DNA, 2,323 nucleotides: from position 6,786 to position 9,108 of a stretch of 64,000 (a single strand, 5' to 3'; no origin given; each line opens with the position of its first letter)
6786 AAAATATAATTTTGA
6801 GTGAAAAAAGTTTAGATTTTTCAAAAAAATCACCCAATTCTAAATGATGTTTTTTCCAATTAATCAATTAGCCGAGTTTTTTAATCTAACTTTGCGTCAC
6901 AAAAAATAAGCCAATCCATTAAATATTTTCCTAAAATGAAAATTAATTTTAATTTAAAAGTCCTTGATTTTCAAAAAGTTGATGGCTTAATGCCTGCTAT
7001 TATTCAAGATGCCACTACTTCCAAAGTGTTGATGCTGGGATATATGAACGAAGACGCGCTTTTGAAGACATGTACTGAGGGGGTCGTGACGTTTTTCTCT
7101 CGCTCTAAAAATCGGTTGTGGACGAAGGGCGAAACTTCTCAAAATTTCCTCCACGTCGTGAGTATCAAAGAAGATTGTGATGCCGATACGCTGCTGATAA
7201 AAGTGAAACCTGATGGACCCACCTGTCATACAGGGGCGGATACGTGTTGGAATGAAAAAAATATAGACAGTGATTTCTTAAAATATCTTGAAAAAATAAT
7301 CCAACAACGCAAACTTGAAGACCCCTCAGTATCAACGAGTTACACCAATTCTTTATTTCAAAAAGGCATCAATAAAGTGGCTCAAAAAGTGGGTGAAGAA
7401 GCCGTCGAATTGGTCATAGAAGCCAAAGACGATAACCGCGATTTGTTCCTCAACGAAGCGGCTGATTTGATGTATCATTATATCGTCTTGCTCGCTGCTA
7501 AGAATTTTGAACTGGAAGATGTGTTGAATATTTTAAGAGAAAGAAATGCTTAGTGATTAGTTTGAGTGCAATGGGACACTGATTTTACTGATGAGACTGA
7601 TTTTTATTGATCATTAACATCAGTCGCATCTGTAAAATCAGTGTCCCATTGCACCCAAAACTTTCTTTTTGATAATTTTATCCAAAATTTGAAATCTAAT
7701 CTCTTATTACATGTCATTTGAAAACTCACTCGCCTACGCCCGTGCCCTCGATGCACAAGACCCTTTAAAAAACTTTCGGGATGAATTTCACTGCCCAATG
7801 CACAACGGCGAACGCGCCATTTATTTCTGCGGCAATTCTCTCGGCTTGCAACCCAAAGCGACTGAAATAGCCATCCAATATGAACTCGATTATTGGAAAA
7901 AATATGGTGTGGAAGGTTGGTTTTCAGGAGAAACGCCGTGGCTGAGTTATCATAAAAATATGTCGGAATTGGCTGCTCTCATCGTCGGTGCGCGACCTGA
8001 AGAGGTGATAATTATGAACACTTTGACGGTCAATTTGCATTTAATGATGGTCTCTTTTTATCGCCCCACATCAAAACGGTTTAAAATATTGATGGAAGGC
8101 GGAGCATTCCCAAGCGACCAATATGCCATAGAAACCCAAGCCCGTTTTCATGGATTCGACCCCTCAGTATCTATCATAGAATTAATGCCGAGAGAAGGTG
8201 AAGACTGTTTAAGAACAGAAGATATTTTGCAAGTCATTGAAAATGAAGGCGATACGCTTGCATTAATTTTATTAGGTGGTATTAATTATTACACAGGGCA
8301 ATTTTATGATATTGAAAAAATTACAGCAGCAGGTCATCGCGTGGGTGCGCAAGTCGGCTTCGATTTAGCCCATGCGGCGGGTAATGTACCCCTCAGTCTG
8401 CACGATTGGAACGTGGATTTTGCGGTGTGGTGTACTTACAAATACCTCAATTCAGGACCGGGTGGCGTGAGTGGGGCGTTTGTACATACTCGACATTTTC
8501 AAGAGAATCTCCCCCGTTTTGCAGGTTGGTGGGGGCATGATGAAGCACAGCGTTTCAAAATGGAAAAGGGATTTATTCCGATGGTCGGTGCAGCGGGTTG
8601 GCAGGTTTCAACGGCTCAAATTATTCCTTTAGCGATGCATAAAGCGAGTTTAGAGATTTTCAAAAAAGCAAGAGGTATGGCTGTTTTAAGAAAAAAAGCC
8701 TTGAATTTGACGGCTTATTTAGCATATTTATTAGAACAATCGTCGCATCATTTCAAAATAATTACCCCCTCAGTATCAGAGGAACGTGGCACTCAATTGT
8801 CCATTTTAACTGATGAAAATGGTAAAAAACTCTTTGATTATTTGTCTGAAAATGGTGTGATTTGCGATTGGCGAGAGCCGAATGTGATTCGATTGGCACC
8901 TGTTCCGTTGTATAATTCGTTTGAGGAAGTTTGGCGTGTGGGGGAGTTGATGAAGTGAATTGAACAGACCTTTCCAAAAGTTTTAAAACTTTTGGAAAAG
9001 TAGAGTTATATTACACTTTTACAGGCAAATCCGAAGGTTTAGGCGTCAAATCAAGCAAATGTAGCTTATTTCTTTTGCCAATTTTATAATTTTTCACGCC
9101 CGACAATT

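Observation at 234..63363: Hyper-abundant non-palindromic decamer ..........: about one copy per kb, on both strands, inside and outside genes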

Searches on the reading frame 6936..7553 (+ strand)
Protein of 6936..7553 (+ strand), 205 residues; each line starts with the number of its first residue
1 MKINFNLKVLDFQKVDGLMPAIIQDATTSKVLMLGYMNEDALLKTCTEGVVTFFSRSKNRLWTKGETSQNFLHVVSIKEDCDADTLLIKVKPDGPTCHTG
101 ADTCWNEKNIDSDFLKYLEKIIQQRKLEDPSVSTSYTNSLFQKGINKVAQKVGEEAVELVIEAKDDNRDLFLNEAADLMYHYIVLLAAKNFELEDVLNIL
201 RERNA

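Call 21: search_protein_families(library=pfam, proteins=[window:6936-7553:+], max_evalue=0.00001)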
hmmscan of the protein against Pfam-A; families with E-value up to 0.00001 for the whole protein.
window:6936-7553:+ (205 aa): 2 families
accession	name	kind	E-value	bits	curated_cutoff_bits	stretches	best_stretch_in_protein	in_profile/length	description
PF01502.23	PRA-CH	-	7.4e-32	109.5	27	1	33-105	1-73/74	Phosphoribosyl-AMP cyclohydrolase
PF01503.22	PRA-PH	-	2.5e-19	69.9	21.3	1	116-204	2-86/86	Phosphoribosyl-ATP pyrophosphohydrolase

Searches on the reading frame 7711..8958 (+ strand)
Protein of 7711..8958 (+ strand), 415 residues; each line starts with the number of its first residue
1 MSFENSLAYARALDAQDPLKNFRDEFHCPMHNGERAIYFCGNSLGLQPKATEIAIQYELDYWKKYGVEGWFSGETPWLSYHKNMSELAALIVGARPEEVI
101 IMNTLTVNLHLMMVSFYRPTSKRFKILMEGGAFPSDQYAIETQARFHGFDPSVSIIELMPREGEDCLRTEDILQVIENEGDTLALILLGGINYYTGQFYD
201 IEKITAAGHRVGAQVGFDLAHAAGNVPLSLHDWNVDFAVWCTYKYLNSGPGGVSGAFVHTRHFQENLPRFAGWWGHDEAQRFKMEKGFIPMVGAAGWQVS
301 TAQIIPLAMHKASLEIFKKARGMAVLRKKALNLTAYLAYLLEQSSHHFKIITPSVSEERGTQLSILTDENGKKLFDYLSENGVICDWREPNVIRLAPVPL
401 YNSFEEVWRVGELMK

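Call 21: search_protein_families(library=pfam, proteins=[window:7711-8958:+], max_evalue=0.00001)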
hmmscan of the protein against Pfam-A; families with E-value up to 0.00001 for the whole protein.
window:7711-8958:+ (415 aa): 2 families
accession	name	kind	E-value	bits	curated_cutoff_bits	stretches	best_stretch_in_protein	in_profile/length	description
PF22580.2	KYNU_C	-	1.1e-25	89.9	27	1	326-412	1-88/90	Kynureninase C-terminal domain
PF00266.25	Aminotran_5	-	3.7e-12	46.4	21.5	1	86-383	50-333/371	Aminotransferase class-V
